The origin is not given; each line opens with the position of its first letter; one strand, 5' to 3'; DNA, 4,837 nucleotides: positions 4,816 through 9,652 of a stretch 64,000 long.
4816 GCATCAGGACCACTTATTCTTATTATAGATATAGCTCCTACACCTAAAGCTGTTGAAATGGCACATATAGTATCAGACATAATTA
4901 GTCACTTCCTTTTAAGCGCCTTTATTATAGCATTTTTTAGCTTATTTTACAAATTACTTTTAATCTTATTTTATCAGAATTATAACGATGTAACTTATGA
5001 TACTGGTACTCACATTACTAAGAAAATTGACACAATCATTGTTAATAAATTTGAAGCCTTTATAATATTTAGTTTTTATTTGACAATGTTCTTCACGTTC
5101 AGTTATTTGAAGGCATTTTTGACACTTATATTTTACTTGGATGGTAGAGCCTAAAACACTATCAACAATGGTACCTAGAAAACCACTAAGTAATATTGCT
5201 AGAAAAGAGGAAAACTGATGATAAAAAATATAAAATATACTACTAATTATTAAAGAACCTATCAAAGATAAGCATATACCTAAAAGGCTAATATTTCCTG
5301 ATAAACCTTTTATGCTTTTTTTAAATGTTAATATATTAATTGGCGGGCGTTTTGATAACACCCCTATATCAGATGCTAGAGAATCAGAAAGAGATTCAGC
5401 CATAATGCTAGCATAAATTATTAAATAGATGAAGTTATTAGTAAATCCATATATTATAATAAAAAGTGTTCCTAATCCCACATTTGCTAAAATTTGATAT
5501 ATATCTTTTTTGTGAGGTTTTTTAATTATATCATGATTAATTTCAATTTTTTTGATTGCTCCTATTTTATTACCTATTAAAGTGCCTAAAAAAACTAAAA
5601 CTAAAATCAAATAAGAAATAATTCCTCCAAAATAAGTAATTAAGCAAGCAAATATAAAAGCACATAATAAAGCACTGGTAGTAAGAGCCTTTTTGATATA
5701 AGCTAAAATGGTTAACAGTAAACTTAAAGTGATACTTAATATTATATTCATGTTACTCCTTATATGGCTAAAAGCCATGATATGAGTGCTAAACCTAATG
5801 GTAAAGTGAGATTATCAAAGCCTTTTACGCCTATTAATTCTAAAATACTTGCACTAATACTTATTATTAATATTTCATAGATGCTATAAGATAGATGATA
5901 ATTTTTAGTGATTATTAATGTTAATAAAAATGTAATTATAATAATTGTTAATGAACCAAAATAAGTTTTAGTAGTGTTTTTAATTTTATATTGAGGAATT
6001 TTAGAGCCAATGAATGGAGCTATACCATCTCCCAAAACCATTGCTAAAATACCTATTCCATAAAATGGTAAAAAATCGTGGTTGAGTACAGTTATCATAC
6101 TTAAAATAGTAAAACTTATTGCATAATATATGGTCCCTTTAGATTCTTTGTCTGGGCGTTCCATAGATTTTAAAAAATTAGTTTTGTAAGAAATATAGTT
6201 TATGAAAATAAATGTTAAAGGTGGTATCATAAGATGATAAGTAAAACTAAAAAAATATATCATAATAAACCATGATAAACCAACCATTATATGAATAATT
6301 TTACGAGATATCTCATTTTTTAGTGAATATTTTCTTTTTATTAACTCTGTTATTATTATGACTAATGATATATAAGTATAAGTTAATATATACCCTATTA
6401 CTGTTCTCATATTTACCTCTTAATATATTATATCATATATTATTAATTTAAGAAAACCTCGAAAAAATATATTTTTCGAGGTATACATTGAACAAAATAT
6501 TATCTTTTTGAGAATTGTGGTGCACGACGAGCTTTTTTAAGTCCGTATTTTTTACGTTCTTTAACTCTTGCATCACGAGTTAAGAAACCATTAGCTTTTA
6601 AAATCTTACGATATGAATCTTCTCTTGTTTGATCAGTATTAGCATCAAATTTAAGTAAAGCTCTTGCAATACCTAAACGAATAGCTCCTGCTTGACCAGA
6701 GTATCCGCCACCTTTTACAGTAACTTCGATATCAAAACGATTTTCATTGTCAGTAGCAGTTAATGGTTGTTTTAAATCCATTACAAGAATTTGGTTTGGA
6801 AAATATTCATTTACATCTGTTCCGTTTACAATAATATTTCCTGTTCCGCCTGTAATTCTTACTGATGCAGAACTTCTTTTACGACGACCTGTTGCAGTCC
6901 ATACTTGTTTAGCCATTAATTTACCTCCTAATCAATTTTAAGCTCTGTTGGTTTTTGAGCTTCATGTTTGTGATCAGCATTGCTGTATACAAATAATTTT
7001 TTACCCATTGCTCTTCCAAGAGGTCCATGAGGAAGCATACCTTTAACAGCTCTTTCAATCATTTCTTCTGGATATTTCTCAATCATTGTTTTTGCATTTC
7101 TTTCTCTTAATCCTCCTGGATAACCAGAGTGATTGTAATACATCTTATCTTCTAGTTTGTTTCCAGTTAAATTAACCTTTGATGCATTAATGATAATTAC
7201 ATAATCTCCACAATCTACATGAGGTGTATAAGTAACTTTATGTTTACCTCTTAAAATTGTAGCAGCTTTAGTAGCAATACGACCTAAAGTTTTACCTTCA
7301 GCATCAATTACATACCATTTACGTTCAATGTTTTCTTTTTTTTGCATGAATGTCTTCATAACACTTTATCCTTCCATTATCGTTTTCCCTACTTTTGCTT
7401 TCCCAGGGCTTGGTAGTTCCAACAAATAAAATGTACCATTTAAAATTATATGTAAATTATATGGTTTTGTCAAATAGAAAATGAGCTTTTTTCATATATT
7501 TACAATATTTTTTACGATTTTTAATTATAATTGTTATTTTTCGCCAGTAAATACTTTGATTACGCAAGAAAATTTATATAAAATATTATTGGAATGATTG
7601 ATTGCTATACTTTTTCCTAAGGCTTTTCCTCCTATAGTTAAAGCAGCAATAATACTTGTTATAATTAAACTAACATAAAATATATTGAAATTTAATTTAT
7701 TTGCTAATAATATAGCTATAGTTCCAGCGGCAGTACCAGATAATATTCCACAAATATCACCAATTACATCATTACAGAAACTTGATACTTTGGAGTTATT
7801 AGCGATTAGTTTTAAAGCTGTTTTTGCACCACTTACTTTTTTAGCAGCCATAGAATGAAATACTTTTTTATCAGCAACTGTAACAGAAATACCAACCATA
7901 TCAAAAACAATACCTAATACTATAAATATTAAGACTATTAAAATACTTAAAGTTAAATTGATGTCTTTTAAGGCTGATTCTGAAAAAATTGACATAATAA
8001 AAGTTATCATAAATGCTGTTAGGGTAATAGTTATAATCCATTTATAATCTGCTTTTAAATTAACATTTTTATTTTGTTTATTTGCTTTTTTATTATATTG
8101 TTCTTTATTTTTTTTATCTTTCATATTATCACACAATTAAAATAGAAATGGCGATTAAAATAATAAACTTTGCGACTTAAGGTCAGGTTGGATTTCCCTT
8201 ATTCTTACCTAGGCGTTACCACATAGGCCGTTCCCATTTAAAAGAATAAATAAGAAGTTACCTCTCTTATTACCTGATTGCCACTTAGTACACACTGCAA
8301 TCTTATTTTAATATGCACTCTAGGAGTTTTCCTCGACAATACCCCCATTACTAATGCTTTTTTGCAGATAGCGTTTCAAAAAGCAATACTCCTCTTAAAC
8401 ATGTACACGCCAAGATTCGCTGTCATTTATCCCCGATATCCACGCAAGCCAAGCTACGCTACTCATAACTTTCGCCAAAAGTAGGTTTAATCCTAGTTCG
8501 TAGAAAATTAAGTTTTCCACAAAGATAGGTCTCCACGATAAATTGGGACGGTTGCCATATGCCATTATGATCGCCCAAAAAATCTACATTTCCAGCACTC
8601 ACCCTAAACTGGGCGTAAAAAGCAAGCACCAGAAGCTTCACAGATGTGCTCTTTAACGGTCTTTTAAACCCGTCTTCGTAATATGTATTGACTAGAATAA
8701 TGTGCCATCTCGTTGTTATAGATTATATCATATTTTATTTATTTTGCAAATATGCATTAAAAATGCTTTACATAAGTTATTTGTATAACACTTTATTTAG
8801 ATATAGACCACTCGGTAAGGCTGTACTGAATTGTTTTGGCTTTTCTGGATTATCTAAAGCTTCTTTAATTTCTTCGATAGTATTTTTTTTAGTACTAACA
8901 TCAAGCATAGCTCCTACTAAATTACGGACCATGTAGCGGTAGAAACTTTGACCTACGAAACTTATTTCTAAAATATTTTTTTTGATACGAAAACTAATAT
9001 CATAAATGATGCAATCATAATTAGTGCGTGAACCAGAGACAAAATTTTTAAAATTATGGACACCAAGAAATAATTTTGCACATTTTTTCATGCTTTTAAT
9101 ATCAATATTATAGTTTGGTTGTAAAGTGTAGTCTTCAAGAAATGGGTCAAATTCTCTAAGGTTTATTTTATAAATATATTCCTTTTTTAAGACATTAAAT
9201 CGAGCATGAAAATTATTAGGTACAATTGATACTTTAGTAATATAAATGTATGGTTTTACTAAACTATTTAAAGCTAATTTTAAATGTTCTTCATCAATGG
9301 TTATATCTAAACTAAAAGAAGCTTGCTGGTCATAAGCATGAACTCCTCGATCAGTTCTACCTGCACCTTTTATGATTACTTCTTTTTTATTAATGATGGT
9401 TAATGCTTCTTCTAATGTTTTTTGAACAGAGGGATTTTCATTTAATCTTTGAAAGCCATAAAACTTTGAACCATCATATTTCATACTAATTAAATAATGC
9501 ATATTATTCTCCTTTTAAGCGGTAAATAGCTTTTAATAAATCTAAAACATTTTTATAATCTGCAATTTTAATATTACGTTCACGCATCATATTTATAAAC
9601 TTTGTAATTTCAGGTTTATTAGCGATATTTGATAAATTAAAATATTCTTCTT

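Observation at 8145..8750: A roughly 570-nt GC-enriched structured RNA candidate followed by a 4-TM protein gene, possibly an OLE/OapA-like pair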

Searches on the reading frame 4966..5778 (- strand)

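Call 6: search_protein_families(library=pfam, proteins=[window:4966-5778:-], max_evalue=0.01)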
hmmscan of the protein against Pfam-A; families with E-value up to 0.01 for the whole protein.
window:4966-5778:- (270 aa): 1 family
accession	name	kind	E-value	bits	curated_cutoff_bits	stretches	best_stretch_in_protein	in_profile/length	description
PF01940.21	DUF92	-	2.6e-49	168.3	27.5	1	18-258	2-250/251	Integral membrane protein DUF92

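Call 7: search_protein_families(library=ncbifam, proteins=[window:4966-5778:-], max_evalue=0.01)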
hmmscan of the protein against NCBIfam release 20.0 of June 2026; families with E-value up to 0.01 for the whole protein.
window:4966-5778:- (270 aa): 1 family
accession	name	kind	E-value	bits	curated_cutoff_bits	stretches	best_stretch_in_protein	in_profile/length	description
TIGR00297.1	TIGR00297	hypoth_equivalog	4.6e-23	82.2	205.85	1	13-216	5-210/237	TIGR00297 family protein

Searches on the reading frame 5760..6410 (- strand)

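Call 6: search_protein_families(library=pfam, proteins=[window:5760-6410:-], max_evalue=0.01)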
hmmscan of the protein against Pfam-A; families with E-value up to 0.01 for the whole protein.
window:5760-6410:- (216 aa): 0 families

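Call 7: search_protein_families(library=ncbifam, proteins=[window:5760-6410:-], max_evalue=0.01)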
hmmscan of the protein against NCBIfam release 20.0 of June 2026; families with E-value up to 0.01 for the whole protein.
window:5760-6410:- (216 aa): 0 families

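Call 67: search_protein_families(library=pfam, proteins=[window:5760-6410:-], max_evalue=5)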
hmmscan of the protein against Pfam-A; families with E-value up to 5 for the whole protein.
window:5760-6410:- (216 aa): 1 family
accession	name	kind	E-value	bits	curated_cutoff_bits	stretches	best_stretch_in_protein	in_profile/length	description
PF03908.18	Sec20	-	0.077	13.4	27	1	72-109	51-88/92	Sec20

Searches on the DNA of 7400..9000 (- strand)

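Call 4: search_rna_families(source=window, start=7400, end=9000, threshold=evalue, max_evalue=1, show_alignments=1)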
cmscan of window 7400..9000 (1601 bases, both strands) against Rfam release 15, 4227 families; matches with E-value up to 1: 3.
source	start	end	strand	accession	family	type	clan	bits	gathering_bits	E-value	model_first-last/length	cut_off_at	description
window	8132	8724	-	RF01071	OLE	Gene;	-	366.6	50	9.9e-106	1-616/616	no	Ornate Large Extremophilic RNA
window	7927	7985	+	RF00440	SNORD37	Gene; snRNA; snoRNA; CD-box;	-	19.6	45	0.98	1-65/65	no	Small nucleolar RNA SNORD37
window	7822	7900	-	RF02716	sno_ncR3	Gene; snRNA; snoRNA; CD-box;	-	19.4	88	0.45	1-75/75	no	Small nucleolar RNA ncR3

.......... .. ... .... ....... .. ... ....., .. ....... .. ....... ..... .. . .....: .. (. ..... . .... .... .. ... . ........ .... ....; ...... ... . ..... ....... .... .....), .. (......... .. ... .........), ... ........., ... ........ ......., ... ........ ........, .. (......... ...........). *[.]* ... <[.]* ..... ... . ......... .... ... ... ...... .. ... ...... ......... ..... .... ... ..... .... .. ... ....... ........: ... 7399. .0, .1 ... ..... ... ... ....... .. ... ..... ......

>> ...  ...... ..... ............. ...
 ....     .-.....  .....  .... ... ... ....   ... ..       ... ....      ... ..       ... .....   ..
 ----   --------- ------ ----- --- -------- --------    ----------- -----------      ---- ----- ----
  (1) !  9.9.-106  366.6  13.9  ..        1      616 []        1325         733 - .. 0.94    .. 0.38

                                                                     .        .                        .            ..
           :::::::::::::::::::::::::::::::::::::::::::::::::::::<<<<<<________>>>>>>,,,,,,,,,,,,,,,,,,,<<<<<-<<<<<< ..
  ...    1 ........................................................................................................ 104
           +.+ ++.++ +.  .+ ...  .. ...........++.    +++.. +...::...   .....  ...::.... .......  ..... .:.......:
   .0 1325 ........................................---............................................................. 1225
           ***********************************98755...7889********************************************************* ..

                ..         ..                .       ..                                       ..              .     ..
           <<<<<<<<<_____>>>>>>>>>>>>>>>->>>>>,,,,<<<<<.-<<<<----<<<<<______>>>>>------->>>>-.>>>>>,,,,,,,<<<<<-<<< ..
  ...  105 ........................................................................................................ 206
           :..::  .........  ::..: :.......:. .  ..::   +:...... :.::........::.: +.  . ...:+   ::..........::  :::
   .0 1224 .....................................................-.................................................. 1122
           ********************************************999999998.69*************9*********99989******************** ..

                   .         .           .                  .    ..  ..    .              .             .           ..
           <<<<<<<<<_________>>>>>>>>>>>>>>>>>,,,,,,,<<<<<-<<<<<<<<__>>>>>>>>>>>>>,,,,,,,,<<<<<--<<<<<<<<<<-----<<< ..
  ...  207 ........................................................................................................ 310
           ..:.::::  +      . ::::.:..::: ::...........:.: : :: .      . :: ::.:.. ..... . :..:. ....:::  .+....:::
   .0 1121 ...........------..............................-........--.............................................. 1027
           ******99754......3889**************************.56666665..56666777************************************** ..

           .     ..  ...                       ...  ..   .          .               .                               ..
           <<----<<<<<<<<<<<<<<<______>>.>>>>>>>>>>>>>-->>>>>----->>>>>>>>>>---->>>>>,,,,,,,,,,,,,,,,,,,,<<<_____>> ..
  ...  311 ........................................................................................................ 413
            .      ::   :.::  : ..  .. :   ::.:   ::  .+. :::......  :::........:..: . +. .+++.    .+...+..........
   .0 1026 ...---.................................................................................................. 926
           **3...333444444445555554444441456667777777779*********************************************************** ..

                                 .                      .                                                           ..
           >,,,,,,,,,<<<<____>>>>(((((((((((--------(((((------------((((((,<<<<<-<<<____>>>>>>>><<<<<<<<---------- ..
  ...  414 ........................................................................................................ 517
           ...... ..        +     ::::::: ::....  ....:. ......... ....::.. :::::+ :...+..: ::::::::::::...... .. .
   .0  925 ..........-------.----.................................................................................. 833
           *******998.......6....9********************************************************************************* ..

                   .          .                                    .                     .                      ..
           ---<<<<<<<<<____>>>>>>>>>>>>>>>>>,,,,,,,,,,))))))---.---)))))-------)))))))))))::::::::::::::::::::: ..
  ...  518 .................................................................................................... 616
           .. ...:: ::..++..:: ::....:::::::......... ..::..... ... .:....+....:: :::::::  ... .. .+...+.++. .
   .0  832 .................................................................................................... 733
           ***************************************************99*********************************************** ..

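Call 26: search_rna_families(sources=[L006, L008, L010, L011, L013, L014, L020, L031, L035, L047, L049, L054], threshold=gathering)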
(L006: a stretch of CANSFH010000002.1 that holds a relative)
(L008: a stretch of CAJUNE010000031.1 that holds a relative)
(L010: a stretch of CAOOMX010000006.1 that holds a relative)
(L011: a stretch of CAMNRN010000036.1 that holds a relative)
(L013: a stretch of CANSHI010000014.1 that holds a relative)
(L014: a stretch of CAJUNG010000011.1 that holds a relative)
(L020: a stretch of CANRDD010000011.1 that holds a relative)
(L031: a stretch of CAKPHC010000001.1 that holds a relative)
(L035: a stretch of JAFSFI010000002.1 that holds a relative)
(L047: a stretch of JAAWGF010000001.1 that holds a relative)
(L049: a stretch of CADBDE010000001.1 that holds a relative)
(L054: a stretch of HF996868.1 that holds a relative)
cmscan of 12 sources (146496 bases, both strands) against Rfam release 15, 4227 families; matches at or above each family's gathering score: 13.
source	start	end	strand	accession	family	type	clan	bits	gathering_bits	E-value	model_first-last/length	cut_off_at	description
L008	2349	2941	+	RF01071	OLE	Gene;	-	389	50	2.1e-110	1-616/616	no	Ornate Large Extremophilic RNA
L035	5397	5994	+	RF01071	OLE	Gene;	-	384.7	50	3.9e-109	1-616/616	no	Ornate Large Extremophilic RNA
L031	5394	5991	+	RF01071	OLE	Gene;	-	383.3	50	1e-108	1-616/616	no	Ornate Large Extremophilic RNA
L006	5363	5954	+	RF01071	OLE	Gene;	-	381.9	50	2.7e-108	1-616/616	no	Ornate Large Extremophilic RNA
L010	5406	5996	+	RF01071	OLE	Gene;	-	379.7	50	1.2e-107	1-616/616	no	Ornate Large Extremophilic RNA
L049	5408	5992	+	RF01071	OLE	Gene;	-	377.1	50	7.2e-107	1-616/616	no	Ornate Large Extremophilic RNA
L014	5347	5947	+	RF01071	OLE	Gene;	-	372.1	50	2.1e-105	1-616/616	no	Ornate Large Extremophilic RNA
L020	5374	5958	+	RF01071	OLE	Gene;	-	368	50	3.7e-104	1-616/616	no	Ornate Large Extremophilic RNA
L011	4574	5163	+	RF01071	OLE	Gene;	-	362.7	50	1.3e-102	1-616/616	no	Ornate Large Extremophilic RNA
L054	5325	5922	+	RF01071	OLE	Gene;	-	362.4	50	1.7e-102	1-616/616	no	Ornate Large Extremophilic RNA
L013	4975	5566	+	RF01071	OLE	Gene;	-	337.3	50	4.7e-95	1-616/616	no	Ornate Large Extremophilic RNA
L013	10259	10630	-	RF00023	tmRNA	Gene;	CL00001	117.9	47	4.3e-45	1-374/374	no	transfer-messenger RNA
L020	9828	9898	+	RF00005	tRNA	Gene; tRNA;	CL00001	70.4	29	5.7e-13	1-71/71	no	tRNA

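Call 36: search_rna_families(sources=[L043, L047, L066, L070, L080], threshold=evalue, max_evalue=0.001)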
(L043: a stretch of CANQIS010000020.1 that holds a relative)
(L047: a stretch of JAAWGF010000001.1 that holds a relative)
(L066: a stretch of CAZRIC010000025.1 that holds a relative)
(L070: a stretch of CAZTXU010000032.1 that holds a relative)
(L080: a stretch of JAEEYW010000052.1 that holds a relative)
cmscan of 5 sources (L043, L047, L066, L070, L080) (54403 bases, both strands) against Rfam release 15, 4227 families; matches with E-value up to 0.001: 1.
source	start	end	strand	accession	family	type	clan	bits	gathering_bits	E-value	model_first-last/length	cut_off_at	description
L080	7167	7240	+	RF00005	tRNA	Gene; tRNA;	CL00001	65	29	6.2e-12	1-71/71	no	tRNA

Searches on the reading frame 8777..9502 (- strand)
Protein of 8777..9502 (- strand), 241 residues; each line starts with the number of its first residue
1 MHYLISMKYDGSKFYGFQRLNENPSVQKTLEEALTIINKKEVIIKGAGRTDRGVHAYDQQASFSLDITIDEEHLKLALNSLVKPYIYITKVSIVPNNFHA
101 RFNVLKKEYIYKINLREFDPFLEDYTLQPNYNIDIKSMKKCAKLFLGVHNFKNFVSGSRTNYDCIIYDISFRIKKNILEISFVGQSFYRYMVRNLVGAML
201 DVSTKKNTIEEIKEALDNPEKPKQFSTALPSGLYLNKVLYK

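Call 6: search_protein_families(library=pfam, proteins=[window:8777-9502:-], max_evalue=0.01)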
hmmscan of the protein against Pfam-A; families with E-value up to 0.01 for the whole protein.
window:8777-9502:- (241 aa): 1 family
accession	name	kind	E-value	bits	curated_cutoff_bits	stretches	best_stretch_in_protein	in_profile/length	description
PF01416.25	PseudoU_synth_1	-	3.5e-28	98.7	23.3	2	142-240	2-107/108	tRNA pseudouridine synthase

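Call 16: find_encoding_contigs(protein=window:8777-9502:-, flank=10000, max_places=6)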
Protein window:8777-9502:- (241 aa): 24 contigs read that carry it; 5 places shown.
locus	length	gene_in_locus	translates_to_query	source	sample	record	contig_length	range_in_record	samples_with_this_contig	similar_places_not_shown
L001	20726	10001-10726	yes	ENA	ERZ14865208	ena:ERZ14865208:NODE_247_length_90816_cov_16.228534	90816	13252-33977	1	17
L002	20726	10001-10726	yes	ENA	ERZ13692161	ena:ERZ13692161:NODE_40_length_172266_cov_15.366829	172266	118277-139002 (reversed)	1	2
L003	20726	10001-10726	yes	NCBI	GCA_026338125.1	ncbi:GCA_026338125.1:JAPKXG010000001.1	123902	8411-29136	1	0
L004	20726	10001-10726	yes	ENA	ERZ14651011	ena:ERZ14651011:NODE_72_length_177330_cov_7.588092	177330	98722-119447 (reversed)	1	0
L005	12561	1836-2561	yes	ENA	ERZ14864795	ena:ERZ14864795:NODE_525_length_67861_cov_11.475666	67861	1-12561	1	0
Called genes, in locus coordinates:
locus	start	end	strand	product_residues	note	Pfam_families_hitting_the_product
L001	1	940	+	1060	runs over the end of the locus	PF17757:UvrB_inter, PF02559:CarD_TRCF_RID, PF22590:Cas3-like_C_2 (faint), PF00270:DEAD, PF00271:Helicase_C, PF03461:TRCF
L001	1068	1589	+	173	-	PF04014:MazE_antitoxin, PF15714:SpoVT_C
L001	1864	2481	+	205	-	PF00702:Hydrolase, PF13419:HAD_2, PF13242:Hydrolase_like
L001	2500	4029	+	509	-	PF00133:tRNA-synt_1, PF01406:tRNA-synt_1e, PF09334:tRNA-synt_1g, PF00133:tRNA-synt_1, PF08264:Anticodon_1, PF19303:Anticodon_3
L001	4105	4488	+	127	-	-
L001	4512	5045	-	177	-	PF02659:Mntp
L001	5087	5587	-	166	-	PF09551:Spore_II_R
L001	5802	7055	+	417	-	PF00275:EPSP_synthase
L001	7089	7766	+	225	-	-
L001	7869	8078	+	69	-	PF01197:Ribosomal_L31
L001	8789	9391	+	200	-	-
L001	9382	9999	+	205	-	-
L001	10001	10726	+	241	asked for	PF01416:PseudoU_synth_1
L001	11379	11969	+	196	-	-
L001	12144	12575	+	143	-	PF00572:Ribosomal_L13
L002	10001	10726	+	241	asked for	PF01416:PseudoU_synth_1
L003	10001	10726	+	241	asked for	PF01416:PseudoU_synth_1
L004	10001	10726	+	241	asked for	PF01416:PseudoU_synth_1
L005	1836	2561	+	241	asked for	PF01416:PseudoU_synth_1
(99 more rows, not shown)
